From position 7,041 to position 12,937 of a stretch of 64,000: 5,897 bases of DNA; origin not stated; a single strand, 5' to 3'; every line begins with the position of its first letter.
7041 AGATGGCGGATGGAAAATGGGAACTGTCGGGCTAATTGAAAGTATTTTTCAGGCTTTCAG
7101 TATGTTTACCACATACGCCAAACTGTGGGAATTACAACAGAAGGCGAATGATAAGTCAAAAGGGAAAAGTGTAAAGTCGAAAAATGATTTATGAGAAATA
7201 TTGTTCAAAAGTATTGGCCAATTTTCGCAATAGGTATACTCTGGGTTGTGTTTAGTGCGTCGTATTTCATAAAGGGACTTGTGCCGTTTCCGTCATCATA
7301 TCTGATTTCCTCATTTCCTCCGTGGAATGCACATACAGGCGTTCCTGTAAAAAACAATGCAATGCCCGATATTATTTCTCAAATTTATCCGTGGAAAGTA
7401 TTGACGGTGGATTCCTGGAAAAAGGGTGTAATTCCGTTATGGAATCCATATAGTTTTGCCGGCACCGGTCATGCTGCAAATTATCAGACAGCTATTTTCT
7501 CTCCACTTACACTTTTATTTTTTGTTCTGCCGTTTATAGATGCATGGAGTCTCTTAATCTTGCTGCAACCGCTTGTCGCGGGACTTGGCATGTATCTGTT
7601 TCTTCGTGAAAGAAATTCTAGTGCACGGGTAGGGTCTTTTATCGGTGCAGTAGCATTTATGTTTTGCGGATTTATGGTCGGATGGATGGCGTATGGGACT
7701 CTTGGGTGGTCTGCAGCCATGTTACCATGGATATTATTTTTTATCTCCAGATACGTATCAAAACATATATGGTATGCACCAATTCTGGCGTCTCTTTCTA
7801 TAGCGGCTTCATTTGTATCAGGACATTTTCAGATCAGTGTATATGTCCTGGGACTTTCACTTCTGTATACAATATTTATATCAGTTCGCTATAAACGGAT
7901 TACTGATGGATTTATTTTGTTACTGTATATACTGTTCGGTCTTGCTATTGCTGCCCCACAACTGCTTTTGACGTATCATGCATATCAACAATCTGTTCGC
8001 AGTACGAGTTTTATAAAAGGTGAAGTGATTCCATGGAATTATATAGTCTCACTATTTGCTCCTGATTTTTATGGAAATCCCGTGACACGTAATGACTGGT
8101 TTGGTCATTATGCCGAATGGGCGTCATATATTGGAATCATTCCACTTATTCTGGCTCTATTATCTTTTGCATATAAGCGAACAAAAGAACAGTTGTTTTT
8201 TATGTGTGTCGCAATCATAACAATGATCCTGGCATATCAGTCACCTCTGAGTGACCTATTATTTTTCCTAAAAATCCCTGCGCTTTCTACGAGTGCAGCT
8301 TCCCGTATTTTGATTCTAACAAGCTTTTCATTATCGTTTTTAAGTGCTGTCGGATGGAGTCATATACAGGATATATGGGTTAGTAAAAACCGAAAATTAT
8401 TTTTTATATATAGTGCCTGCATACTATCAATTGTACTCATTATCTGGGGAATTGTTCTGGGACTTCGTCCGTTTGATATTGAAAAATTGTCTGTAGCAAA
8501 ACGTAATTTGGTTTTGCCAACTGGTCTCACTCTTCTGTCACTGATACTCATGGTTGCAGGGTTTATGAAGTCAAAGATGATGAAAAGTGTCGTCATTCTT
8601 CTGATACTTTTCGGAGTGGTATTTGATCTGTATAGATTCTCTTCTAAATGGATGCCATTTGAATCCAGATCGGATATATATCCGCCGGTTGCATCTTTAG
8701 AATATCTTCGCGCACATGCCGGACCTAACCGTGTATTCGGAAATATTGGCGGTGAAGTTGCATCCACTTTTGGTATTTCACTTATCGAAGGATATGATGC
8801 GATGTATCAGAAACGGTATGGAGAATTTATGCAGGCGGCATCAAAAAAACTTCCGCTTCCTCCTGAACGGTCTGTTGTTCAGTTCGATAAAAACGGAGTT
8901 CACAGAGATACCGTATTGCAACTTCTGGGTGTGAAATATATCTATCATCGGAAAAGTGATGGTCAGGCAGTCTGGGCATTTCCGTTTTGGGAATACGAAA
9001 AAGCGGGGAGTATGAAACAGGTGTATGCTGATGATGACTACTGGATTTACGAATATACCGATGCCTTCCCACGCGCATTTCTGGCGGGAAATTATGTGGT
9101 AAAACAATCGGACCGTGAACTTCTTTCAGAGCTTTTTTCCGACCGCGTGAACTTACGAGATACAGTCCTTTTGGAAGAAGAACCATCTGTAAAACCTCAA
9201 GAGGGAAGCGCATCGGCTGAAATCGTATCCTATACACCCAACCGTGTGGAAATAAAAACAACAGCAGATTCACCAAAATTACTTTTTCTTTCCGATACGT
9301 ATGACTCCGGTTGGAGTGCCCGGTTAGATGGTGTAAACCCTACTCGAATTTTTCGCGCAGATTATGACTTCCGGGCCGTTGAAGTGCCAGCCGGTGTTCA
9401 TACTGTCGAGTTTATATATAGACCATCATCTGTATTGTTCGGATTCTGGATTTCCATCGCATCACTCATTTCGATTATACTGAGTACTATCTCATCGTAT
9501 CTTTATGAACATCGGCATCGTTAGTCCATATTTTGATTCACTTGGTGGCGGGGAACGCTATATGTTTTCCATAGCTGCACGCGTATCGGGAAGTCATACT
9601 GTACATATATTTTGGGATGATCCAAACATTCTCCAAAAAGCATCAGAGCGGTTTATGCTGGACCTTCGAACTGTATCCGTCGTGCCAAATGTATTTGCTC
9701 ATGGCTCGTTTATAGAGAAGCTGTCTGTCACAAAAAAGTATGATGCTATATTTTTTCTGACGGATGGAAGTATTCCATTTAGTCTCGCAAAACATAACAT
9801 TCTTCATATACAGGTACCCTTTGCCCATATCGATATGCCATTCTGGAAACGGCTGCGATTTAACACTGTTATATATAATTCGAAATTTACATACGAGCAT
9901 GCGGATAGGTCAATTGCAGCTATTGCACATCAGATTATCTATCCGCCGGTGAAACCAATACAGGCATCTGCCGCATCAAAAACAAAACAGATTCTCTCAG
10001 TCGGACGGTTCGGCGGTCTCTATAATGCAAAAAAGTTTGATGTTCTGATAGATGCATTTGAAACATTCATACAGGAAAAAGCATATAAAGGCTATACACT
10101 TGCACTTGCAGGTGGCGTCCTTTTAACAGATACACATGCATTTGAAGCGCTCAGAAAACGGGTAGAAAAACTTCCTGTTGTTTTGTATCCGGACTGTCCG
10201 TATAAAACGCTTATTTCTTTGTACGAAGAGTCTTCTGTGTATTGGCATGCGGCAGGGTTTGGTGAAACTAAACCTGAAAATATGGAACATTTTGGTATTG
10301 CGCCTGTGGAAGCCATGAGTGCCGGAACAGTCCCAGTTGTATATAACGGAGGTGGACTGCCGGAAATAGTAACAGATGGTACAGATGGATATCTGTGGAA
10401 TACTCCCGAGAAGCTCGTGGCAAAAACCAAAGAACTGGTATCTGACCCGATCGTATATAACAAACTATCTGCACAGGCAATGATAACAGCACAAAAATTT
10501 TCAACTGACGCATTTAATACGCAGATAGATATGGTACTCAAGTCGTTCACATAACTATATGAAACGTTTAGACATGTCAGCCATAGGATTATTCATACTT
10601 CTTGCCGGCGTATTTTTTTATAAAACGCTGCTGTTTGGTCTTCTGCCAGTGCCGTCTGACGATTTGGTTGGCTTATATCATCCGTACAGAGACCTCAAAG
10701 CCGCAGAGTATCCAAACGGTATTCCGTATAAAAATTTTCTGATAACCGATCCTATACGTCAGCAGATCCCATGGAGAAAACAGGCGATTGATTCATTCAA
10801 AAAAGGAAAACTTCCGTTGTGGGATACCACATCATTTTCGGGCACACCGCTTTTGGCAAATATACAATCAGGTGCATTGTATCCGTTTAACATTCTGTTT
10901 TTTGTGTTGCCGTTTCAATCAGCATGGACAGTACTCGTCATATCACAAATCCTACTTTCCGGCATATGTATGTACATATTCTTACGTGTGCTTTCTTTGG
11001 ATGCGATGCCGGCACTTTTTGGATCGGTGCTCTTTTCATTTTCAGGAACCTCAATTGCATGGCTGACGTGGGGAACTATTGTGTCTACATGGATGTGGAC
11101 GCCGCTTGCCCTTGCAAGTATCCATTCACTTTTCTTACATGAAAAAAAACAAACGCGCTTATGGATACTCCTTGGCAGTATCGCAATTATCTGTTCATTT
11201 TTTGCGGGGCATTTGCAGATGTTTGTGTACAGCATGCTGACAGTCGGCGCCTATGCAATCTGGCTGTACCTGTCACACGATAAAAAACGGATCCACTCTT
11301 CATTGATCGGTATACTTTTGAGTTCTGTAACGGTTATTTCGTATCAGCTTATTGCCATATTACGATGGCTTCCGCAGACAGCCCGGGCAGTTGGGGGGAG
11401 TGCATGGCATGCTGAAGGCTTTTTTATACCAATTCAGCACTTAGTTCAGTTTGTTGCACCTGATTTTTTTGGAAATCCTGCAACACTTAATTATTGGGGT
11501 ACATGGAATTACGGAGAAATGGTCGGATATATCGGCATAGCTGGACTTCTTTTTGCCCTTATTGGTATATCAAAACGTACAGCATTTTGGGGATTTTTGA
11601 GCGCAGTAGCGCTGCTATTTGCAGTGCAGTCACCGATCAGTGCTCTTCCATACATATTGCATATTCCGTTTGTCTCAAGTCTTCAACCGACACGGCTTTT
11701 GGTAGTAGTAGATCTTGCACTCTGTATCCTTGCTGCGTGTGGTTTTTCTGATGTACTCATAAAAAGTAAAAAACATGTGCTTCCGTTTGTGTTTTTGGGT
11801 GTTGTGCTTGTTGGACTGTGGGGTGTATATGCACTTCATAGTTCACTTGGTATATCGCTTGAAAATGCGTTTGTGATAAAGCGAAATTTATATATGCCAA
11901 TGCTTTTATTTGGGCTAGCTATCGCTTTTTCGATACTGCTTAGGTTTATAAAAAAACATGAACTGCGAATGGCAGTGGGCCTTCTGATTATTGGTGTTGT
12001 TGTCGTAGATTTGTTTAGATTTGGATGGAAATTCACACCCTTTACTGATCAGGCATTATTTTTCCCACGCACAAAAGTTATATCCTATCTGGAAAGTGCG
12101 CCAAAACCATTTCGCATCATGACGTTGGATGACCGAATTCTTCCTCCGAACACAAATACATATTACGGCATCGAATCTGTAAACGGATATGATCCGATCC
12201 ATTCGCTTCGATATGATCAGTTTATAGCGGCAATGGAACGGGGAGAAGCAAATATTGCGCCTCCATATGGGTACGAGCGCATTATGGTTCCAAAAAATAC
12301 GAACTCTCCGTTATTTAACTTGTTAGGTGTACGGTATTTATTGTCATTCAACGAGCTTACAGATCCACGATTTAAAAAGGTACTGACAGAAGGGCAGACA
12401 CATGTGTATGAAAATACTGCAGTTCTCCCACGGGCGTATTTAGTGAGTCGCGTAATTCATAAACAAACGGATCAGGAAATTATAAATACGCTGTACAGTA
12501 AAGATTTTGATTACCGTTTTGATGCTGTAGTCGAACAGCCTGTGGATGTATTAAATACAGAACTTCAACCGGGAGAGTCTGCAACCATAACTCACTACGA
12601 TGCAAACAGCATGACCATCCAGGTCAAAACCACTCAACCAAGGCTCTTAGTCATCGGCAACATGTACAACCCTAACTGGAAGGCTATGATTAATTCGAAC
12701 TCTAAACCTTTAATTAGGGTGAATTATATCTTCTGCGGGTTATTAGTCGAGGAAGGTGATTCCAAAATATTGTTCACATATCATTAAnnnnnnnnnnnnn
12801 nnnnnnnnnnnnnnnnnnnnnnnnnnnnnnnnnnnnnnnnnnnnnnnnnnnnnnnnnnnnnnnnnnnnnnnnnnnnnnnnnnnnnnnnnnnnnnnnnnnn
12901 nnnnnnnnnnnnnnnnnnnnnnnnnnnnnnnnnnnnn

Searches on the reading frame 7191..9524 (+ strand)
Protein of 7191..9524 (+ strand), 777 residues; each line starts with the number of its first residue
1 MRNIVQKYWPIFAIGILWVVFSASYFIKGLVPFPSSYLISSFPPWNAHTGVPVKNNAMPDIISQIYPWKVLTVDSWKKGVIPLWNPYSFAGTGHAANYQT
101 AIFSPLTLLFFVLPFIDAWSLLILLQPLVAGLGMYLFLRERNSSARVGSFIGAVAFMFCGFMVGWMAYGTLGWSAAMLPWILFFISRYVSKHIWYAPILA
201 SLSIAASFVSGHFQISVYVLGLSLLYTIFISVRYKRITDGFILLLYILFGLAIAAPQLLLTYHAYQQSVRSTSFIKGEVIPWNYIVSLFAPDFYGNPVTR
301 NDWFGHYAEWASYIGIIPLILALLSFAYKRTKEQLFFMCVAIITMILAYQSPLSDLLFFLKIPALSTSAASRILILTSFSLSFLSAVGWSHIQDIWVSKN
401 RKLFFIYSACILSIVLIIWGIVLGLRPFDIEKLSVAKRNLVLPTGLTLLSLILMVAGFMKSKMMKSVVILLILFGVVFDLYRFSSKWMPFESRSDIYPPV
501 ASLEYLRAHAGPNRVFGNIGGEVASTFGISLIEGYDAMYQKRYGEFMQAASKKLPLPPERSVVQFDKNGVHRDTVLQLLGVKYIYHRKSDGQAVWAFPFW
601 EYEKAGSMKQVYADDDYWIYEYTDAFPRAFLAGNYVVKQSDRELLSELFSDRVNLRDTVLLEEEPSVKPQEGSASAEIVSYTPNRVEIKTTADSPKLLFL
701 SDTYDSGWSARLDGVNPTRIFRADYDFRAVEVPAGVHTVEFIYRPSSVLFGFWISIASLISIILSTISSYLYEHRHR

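Call 13: search_protein_families(library=pfam, proteins=[window:7191-9524:+], max_evalue=0.01)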
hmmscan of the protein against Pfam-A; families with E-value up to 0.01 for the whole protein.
window:7191-9524:+ (777 aa): 2 families
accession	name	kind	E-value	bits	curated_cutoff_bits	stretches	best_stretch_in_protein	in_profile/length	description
PF09586.16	YfhO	-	2.9e-24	85.9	28.5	2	95-635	68-597/835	Bacterial membrane protein YfhO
PF08019.17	EptA_B_N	-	0.0088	16.4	22.3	1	205-289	59-145/152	Phosphoethanolamine transferase EptA/EptB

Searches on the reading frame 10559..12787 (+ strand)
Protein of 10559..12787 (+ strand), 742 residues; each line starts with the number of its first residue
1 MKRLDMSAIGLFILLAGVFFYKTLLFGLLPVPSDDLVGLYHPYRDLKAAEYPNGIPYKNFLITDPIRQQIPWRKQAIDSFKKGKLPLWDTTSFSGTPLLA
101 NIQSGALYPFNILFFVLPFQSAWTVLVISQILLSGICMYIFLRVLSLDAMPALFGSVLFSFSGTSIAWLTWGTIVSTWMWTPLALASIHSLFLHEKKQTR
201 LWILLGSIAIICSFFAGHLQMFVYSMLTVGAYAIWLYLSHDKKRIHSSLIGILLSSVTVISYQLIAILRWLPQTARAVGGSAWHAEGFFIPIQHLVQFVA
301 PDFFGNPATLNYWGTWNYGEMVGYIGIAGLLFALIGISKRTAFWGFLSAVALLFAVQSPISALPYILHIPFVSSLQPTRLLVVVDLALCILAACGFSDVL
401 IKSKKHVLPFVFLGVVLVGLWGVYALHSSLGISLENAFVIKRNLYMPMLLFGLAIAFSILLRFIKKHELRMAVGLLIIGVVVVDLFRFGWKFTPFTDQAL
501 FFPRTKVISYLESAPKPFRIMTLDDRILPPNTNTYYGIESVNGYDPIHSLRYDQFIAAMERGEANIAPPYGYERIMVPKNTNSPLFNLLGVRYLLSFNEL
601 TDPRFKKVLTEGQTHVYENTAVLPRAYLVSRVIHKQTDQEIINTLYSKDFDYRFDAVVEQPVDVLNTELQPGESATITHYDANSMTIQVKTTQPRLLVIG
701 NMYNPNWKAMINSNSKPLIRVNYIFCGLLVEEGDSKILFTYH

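Call 13: search_protein_families(library=pfam, proteins=[window:10559-12787:+], max_evalue=0.01)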
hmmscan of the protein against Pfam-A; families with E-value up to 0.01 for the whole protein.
window:10559-12787:+ (742 aa): 2 families
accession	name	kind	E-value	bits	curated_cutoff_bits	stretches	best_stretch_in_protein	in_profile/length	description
PF09586.16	YfhO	-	2.1e-19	69.8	28.5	2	106-636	72-601/835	Bacterial membrane protein YfhO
PF24677.1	DUF7657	-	0.00016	21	26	1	109-266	100-259/401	Domain of unknown function (DUF7657)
